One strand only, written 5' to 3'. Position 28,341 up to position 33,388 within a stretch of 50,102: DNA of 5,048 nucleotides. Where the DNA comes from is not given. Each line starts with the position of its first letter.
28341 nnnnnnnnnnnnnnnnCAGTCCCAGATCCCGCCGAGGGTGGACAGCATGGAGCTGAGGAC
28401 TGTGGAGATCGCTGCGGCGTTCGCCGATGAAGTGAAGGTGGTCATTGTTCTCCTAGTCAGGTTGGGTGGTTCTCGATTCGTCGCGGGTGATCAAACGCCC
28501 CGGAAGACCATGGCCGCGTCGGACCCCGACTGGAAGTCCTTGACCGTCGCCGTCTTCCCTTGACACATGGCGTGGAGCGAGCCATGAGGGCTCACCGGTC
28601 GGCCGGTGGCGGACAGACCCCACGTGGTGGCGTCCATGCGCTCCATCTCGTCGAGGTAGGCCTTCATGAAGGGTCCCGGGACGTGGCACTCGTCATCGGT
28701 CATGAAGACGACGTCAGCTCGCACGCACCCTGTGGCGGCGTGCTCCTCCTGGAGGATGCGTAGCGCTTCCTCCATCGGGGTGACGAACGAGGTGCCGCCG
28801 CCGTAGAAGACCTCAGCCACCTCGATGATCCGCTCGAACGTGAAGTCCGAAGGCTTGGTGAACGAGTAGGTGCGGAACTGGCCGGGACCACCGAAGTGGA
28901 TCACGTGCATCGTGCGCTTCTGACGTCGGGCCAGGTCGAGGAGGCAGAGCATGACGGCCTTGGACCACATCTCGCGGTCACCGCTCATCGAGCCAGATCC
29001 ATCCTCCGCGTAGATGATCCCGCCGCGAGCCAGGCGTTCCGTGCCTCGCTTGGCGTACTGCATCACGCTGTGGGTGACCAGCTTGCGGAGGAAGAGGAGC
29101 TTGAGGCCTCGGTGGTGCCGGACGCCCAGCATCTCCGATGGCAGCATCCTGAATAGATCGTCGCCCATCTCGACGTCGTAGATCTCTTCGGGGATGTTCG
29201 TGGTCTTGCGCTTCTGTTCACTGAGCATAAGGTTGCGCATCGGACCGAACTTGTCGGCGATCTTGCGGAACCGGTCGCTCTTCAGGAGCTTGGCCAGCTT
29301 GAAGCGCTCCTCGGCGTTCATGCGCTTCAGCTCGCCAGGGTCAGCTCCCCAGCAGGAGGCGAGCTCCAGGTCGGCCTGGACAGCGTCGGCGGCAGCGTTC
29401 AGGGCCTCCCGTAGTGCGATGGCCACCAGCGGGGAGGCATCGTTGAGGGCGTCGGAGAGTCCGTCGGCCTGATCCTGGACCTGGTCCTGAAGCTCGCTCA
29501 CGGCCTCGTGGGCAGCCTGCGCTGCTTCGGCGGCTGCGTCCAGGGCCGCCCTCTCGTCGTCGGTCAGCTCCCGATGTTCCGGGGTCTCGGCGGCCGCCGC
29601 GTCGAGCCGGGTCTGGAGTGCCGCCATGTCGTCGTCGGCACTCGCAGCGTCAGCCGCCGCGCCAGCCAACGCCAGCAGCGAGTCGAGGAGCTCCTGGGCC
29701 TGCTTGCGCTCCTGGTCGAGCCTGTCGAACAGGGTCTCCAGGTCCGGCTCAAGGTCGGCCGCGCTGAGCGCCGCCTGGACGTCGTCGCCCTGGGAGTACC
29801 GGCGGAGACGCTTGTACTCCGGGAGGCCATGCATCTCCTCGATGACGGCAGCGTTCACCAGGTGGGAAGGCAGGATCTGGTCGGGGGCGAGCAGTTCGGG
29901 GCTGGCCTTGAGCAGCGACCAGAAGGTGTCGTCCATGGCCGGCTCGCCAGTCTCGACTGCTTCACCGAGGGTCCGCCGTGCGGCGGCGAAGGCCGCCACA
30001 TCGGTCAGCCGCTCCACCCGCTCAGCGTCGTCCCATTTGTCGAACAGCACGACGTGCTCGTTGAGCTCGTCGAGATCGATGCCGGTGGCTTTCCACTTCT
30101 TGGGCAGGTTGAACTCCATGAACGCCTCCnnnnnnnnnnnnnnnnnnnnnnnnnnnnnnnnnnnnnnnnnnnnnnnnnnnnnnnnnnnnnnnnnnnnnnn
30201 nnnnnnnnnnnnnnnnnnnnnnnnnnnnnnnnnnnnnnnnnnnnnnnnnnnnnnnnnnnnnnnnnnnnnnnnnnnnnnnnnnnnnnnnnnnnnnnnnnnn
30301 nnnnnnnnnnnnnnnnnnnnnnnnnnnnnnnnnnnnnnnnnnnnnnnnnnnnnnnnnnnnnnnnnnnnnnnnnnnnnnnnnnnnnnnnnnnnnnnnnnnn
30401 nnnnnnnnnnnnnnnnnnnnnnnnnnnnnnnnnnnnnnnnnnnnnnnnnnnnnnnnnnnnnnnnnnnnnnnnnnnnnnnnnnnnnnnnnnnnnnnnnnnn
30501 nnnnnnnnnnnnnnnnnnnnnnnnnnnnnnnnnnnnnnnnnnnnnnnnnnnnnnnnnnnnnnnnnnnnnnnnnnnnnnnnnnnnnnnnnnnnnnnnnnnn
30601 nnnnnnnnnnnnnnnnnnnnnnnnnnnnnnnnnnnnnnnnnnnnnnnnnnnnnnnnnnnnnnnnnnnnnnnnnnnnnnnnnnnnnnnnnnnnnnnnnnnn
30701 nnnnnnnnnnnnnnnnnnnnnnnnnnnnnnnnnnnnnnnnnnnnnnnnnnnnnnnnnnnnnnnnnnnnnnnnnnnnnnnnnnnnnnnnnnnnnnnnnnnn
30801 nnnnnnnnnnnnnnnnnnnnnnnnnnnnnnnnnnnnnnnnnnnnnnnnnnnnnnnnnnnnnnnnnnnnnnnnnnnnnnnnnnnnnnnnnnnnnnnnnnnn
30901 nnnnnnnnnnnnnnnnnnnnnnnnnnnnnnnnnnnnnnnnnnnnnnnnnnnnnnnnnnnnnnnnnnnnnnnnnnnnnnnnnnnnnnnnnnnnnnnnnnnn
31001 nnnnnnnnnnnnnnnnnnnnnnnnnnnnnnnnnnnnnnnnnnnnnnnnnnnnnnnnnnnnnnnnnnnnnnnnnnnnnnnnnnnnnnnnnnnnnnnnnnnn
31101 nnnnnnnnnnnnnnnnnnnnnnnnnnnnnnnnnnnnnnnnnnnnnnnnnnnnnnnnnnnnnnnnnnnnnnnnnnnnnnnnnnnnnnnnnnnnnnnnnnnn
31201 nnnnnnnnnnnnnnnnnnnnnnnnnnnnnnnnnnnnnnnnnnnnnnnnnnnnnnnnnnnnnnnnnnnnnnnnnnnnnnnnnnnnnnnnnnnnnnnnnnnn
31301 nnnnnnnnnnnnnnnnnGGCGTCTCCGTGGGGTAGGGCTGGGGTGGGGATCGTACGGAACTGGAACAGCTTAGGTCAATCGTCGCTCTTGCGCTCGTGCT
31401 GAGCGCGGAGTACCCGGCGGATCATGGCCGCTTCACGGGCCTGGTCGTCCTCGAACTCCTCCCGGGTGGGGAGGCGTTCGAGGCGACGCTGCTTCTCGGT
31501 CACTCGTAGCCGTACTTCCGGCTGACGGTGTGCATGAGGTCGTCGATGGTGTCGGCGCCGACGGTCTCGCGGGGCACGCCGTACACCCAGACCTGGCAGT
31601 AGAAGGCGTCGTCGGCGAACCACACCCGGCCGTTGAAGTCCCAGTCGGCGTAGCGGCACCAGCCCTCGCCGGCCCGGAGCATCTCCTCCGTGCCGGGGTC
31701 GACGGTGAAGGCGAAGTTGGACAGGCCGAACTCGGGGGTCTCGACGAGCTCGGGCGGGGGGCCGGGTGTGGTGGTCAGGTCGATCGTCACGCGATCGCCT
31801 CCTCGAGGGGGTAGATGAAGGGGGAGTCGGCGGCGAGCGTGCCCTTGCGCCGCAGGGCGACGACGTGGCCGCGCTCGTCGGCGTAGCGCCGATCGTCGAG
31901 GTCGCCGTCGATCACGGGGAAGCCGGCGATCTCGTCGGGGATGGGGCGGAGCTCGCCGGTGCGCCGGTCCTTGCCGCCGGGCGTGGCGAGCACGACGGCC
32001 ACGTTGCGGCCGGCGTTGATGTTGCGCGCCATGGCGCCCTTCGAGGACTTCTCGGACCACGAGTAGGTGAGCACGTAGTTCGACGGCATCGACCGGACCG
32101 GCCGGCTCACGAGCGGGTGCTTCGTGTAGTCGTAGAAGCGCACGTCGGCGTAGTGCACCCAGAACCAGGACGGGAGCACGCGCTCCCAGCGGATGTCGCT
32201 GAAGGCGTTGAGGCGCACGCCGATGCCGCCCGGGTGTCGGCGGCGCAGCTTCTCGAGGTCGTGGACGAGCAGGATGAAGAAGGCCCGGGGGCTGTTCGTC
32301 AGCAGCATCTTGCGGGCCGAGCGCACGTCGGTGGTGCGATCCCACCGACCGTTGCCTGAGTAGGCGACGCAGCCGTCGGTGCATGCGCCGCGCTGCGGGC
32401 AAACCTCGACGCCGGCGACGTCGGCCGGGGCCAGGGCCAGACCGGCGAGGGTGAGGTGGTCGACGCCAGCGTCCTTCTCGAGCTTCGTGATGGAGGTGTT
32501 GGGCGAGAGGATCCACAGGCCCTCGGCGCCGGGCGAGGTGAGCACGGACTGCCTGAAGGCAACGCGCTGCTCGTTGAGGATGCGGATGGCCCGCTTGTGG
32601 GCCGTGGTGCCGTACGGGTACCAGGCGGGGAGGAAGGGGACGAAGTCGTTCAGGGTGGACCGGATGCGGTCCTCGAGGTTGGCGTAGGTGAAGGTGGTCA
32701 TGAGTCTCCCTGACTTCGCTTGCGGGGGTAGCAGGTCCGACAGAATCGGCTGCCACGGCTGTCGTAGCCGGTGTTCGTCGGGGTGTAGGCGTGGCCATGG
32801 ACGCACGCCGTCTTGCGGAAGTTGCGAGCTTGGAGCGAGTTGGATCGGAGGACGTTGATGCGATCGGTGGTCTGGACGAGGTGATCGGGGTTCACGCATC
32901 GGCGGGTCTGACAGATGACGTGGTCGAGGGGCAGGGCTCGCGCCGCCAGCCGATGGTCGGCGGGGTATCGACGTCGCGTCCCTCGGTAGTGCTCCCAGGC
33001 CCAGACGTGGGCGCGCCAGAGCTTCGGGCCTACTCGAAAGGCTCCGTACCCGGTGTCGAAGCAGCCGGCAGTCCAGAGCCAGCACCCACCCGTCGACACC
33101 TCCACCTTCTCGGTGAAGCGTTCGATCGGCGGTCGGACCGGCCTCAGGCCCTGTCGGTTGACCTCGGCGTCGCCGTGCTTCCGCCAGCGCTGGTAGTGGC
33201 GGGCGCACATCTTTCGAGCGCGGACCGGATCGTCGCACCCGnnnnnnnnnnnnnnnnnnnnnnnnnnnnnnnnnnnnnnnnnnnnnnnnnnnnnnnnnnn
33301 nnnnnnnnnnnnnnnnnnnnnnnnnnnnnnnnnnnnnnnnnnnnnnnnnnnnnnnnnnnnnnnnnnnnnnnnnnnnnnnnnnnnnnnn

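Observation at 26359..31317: RavA-like MoxR ATPase and ViaA-like VWA protein heading a nine-gene coupled operon of unknowns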

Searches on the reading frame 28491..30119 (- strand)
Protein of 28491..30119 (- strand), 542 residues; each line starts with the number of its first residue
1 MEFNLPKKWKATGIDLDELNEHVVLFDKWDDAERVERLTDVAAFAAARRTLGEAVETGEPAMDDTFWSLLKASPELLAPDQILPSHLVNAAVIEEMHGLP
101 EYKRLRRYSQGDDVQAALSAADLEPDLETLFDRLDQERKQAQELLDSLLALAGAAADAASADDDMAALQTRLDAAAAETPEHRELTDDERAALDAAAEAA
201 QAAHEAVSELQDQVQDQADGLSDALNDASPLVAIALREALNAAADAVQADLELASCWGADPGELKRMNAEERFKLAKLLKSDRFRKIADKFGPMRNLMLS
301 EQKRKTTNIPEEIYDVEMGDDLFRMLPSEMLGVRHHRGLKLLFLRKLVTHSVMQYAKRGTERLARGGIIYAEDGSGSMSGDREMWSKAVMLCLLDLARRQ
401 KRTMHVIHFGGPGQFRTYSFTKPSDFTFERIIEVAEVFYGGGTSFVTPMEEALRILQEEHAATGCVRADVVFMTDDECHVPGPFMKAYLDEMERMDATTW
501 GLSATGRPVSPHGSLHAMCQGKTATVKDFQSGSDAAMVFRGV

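Call 3: search_protein_families(library=pfam, proteins=[window:28491-30119:-], max_evalue=0.01)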
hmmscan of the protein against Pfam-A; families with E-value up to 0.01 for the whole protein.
window:28491-30119:- (542 aa): 0 families

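Call 4: search_protein_families(library=phrogs, proteins=[window:28491-30119:-], max_evalue=0.01)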
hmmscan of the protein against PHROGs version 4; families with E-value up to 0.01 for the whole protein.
window:28491-30119:- (542 aa): 2 families
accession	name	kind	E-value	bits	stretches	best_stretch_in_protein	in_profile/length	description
phrog_24053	-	unknown function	3.7e-43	149.1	1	62-479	59-451/515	-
phrog_2335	-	tail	0.0096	14.8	0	102-253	253-407/1536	tail length tape measure protein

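Call 7: search_protein_families(library=padloc, proteins=[window:28491-30119:-], max_evalue=0.01)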
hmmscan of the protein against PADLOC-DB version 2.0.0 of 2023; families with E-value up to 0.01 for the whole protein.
window:28491-30119:- (542 aa): 2 families
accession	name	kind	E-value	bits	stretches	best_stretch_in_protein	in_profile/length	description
PDLC00518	JetC1|JetC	-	0.002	14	1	119-248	643-775/1112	DUF3584 domain; MukB-like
PDLC00581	JetC3|JetC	-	0.0021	13.9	1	127-326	404-600/1473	DUF3584 domain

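Call 8: search_protein_families(library=ncbifam, proteins=[window:28491-30119:-], max_evalue=0.01)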
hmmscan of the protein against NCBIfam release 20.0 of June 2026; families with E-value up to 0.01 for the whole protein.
window:28491-30119:- (542 aa): 1 family
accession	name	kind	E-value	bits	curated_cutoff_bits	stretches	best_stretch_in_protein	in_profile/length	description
NF008230.0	PRK10997.1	equivalog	9.8e-16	58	500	1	299-475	242-425/487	ATPase RavA stimulator ViaA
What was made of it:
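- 28491..30119 (-): ViaA-like VWA protein, 542 aa. It has an N-terminal helical domain, a long acidic helical hairpin (about residues 135-256) and a C-terminal VWA domain (about 365-541) with a complete MIDAS motif. NCBIfam ViaA 1e-15 (call 8). phrog_24053 (call 4).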

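Call 72: find_homologous_proteins(query=window:28491-30119:-, max_evalue=0.00001)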
Query window:28491-30119:- (542 aa): 54 proteins with E <= 0.00001 among 8000 candidates.
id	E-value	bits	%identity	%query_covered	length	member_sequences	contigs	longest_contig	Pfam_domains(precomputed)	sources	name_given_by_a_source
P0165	0.0e+0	1203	100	100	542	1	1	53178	-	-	-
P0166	1.1e-276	937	77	100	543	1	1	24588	PF13519.13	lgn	-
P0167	1.2e-179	617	54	100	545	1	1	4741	PF13519.13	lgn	-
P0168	1.7e-178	613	55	99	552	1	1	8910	PF13519.13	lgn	-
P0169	9.2e-177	607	62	66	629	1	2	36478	PF13519.13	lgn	-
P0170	6.8e-174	598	53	99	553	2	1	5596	PF13519.13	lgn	-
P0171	6.1e-172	591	60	66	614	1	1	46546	PF13519.13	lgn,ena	-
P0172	5.0e-171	588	54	81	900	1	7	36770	PF14528.12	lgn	-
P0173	5.9e-171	588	61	66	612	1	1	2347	PF13519.13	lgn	-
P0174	2.3e-170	586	52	100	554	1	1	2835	PF13519.13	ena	-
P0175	9.4e-168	577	53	100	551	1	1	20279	PF13519.13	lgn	-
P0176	1.5e-167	577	47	71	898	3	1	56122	PF13519.13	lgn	-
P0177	1.3e-166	574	51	99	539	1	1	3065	PF13519.13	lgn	-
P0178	5.5e-166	572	60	66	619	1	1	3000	PF13519.13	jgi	jgi:uncharacterized protein with von Willebrand factor type A (vWA) domain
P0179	7.5e-163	561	51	100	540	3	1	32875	PF13519.13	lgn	-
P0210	1.9e-84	303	33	99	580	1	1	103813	PF13519.13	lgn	-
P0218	7.3e-14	70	30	45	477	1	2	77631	-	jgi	jgi:uncharacterized protein with von Willebrand factor type A (vWA) domain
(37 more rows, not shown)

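Call 75: search_solved_structures(query=A3, max_evalue=0.01)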
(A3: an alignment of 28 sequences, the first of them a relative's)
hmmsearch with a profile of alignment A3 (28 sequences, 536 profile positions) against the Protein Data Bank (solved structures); distinct sequences matched with E-value up to 0.01: 1.
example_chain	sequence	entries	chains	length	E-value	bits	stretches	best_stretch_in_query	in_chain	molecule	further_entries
7y9n_A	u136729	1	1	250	0.0064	18.6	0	142-246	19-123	Spike protein S2',5HB-H2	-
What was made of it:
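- Tried and rejected: A PDB profile search with the VWA alignment gave nothing useful (call 75).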

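Call 83: predict_structure(alignment_id=A3)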
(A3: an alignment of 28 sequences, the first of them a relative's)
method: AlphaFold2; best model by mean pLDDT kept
length: 542 residues; sequences in the alignment: 28
mean_pLDDT: 86.8   pTM: 0.67
mean pLDDT of the five models: 86.8, 86.4, 85.5, 84.8, 84.0
residues with pLDDT >= 90: 258; 70-90: 249; 50-70: 29; < 50: 6
segments of 3 or more residues with pLDDT < 50: 360-363
pLDDT, mean of each block of 10 residues (from residue 1): 84 91 88 75 89 93 95 91 95 96 93 89 95 96 96 93 89 75 74 87 93 95 94 95 89 73 71 74 87 87 64 81 84 75 85 76 72 92 93 89 91 90 84 88 87 91 78 88 94 91 89 91 88 86 86
secondary structure, 60 per line:
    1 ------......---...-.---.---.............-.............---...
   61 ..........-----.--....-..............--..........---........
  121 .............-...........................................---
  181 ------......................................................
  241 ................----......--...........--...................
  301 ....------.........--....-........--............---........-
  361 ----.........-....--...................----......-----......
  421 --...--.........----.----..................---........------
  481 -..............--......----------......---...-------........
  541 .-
elements in order: H7-12 H28-40 H42-54 H58-70 H84-97 H100-109 H113-133 H135-177 H187-256 H261-266 H269-279 H282-304 E311-319 H327-334 H337-348 E352-359 E365-373 H381-399 E404-409 E415-420 H428-436 H446-463 E467-474 H482-495 E498-503 H514-519 E523-525 H533-541
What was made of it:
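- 28491..30119 (-): AlphaFold2 model with pLDDT 86.8 (call 83).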

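Call 87: fold_search(model_id=the predicted structure, library=pdb)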
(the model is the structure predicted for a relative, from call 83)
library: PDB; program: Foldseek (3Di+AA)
matches with E <= 10: 838; with E <= 0.001: 86
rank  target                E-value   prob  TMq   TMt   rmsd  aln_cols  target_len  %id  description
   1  7n1o                  9.4e-06  1.00  0.27  0.53   7.9       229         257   14  The von Willebrand factor A domain of human capillary morphogenesis gene II, flexibly fused to the 1TEL crystallization  (released 2021-06-09)
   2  8fz4_A                2.2e-05  1.00  0.26  0.70   3.9       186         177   15  The von Willebrand factor A domain of Anthrax toxin receptor 2 (released 2023-03-01)
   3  8ft6                  3.1e-05  1.00  0.25  0.49   6.1       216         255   15  The von Willebrand factor A domain of human capillary morphogenesis gene II, flexibly fused to the 1TEL crystallization  (released 2023-03-22)
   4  8ft8                  3.5e-05  1.00  0.27  0.53   5.3       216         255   14  The von Willebrand factor A domain of human capillary morphogenesis gene II, flexibly fused to the 1TEL crystallization  (released 2023-03-01)
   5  9doc                  3.7e-05  1.00  0.27  0.53   5.2       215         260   12  The von Willebrand factor A domain of human capillary morphogenesis gene II, flexibly fused to the 1TEL crystallization  (released 2024-11-06)
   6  1sht                  4.2e-05  1.00  0.26  0.72   3.8       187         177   14  Crystal Structure of the von Willebrand factor A domain of human capillary morphogenesis protein 2: an anthrax toxin rec (released 2004-04-13)
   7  1shu                  4.2e-05  1.00  0.26  0.68   4.2       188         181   14  Crystal Structure of the von Willebrand factor A domain of human capillary morphogenesis protein 2: an anthrax toxin rec (released 2004-04-13)
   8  8voh_MODEL_1_A        4.4e-05  1.00  0.26  0.64   4.4       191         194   16  HADDOCK models of human alphaM I-domain bound to the the N-terminal domain of the cytokine pleiotrophin (released 2024-05-15)
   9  9ykb_B                4.8e-05  1.00  0.25  0.49  10.0       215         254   15  The von Willebrand factor A domain of human capillary morphogenesis gene II, fused to the 1TEL crystallization chapero (released 2025-10-22)
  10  3n2n_A                5.8e-05  1.00  0.26  0.69   3.5       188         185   15  The Crystal Structure of Tumor Endothelial Marker 8 (TEM8) extracellular domain (released 2011-01-05)
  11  9qhe_G                6.9e-05  1.00  0.28  0.57   9.4       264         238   11  NorQD complex state 2 from Jhaorihella thermophila (released 2026-03-25)
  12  6rhv_C                8.2e-05  1.00  0.23  0.63   5.0       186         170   17  Crystal structure of mouse CD11b I-domain (CD11b-I) in complex with Staphylococcus aureus octameric bi-component leuko (released 2019-12-18)
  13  1n3y                  8.9e-05  1.00  0.25  0.62   4.7       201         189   17  Crystal structure of the alpha-X beta2 integrin I domain (released 2003-02-18)
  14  1t6b_Y                9.3e-05  1.00  0.25  0.70   3.8       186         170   12  Crystal structure of B. anthracis Protective Antigen complexed with human Anthrax toxin receptor (released 2004-07-20)
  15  8ql1_A                9.3e-05  1.00  0.27  0.55   5.1       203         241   11  Crystal structure of the human MDN1-MIDAS/NLE1-UBL complex (released 2025-04-09)
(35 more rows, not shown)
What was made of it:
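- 28491..30119 (-): Foldseek matches VWA domains, including NorD 9qhe_G (call 87).
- On ViaA (NCBIfam NF008230 equivalog): VWA fold confirmed (call 87).
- Closest known: NorQ-NorD and CbbQ-CbbO. Same: NorD is among the structural matches of the VWA model (call 87).
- Checked: Its model matches VWA domains, including NorD (call 87).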

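Call 98: find_encoding_contigs(protein=P0210, flank=10000, max_places=1)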
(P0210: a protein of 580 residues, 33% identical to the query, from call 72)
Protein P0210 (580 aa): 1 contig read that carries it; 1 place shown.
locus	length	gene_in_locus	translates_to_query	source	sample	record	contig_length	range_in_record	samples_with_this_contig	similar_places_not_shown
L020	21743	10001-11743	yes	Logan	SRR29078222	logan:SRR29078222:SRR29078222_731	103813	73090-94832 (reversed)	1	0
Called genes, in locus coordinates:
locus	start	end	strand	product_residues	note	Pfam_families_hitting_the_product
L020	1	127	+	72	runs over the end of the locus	-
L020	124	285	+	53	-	-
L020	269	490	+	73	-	-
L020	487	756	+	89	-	-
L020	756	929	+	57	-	-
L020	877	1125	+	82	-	-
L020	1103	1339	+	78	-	-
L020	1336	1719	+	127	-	-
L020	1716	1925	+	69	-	-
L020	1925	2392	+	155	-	-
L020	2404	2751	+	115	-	-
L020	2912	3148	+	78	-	-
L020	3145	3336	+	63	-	-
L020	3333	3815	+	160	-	PF08433:KTI12, PF13671:AAA_33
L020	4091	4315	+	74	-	-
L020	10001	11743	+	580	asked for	PF13519:VWA_2 (faint)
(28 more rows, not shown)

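Call 99: find_encoding_contigs(protein=P0218, flank=10000, max_places=1)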
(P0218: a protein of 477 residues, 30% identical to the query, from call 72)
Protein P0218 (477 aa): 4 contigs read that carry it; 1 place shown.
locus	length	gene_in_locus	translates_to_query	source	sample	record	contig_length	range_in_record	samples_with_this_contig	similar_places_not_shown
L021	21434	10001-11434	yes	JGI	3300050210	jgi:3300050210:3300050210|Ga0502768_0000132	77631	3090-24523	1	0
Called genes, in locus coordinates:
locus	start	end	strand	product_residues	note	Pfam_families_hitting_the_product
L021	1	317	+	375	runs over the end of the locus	-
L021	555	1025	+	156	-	-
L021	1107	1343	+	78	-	-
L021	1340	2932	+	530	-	PF01385:OrfB_IS605 (weak), PF07282:Cas12f1-like_TNB (weak)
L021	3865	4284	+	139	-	-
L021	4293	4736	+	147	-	-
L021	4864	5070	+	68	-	-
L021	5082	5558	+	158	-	PF10686:YAcAr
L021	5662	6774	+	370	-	PF20030:bpMoxR, PF07728:AAA_5, PF17868:AAA_lid_8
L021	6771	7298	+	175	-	-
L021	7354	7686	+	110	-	-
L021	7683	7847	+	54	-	-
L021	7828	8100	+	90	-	-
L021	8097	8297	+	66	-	-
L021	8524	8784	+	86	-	-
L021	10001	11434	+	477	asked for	-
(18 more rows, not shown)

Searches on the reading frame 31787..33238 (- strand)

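Call 61: search_protein_families(library=pfam, proteins=[window:31787-33238:-], max_evalue=0.001)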
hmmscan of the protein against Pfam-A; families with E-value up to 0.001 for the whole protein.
window:31787-33238:- (483 aa): 1 family
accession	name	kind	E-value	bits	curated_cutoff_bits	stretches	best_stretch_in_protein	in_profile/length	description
PF17338.8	GP88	-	6.8e-32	111.6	24.4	1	259-474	20-226/230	Gene product 88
